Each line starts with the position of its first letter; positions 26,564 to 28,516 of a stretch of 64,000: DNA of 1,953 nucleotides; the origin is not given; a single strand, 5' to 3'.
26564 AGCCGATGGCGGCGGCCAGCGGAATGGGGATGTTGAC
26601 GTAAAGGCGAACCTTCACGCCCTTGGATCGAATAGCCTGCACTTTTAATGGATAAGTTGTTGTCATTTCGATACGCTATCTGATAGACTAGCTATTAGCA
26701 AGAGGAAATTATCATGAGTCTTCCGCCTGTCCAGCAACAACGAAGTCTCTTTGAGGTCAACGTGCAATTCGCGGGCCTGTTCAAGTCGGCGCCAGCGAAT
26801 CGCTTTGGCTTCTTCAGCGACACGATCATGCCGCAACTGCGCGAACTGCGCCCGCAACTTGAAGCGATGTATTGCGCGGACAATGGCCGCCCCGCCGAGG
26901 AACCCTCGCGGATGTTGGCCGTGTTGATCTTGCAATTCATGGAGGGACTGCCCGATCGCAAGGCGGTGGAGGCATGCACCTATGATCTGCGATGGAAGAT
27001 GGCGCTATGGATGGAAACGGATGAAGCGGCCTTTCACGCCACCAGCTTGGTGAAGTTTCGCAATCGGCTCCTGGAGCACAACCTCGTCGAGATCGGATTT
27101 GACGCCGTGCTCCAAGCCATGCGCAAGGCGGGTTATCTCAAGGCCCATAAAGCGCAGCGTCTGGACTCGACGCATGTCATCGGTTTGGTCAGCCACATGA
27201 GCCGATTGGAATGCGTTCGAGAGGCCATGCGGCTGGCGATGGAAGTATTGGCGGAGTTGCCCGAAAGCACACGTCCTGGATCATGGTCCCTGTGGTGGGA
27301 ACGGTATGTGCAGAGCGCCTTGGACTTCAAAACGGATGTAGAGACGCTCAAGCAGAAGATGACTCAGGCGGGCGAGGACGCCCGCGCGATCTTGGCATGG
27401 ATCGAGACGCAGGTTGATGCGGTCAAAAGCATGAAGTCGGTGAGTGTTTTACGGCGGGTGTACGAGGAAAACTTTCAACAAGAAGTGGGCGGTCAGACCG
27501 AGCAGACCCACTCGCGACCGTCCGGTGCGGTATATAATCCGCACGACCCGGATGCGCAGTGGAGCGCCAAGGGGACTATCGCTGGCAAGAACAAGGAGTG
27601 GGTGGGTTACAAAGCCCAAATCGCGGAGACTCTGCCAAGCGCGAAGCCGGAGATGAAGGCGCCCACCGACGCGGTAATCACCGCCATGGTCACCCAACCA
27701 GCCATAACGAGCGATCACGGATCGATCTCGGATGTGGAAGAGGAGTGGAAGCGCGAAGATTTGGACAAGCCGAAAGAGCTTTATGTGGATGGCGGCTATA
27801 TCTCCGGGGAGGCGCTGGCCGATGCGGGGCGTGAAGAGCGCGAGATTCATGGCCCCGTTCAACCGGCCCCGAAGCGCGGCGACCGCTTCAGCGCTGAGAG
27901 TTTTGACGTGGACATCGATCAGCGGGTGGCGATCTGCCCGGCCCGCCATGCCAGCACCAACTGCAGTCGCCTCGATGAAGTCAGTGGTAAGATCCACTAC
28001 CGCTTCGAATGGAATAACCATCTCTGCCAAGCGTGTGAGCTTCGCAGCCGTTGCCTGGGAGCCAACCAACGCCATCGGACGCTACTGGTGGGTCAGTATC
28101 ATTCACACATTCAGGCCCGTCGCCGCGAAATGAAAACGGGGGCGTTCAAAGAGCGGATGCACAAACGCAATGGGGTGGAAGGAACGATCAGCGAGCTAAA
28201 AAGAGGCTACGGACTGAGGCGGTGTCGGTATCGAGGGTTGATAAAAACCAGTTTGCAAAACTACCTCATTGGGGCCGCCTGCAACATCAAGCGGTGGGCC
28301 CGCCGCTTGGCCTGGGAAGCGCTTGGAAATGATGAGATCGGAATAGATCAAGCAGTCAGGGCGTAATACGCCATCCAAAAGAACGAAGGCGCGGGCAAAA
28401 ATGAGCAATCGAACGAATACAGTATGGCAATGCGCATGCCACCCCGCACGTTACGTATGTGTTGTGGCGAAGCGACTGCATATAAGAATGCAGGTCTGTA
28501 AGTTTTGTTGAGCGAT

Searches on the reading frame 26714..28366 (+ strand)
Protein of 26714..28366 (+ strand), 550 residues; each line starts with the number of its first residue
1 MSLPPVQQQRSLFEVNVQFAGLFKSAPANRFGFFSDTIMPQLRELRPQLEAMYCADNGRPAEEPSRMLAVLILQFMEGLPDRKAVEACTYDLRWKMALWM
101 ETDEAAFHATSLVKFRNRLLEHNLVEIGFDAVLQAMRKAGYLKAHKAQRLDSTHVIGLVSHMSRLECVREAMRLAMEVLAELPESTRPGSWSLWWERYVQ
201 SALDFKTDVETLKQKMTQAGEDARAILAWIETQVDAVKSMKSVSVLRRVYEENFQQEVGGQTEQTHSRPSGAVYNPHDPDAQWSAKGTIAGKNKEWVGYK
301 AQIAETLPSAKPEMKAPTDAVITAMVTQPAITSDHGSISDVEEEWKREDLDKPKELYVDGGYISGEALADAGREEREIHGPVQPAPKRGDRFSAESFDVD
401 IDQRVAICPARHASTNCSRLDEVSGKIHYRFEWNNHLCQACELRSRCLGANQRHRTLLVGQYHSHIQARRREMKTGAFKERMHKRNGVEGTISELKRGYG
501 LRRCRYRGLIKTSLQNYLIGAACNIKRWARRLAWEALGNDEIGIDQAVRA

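Call 20: search_protein_families(library=pfam, proteins=[window:26714-28366:+], max_evalue=0.001)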
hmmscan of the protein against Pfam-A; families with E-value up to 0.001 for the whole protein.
window:26714-28366:+ (550 aa): 3 families
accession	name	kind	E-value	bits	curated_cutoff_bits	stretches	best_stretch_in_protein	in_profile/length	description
PF13751.12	DDE_Tnp_1_6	-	7.2e-20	72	25.1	1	407-528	1-124/125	Transposase DDE domain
PF05598.16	DUF772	-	3.1e-15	56.4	23.1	1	58-125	1-67/74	Transposase domain (DUF772)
PF01609.27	DDE_Tnp_1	-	2.4e-08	34.4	23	1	283-524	25-199/200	Transposase DDE domain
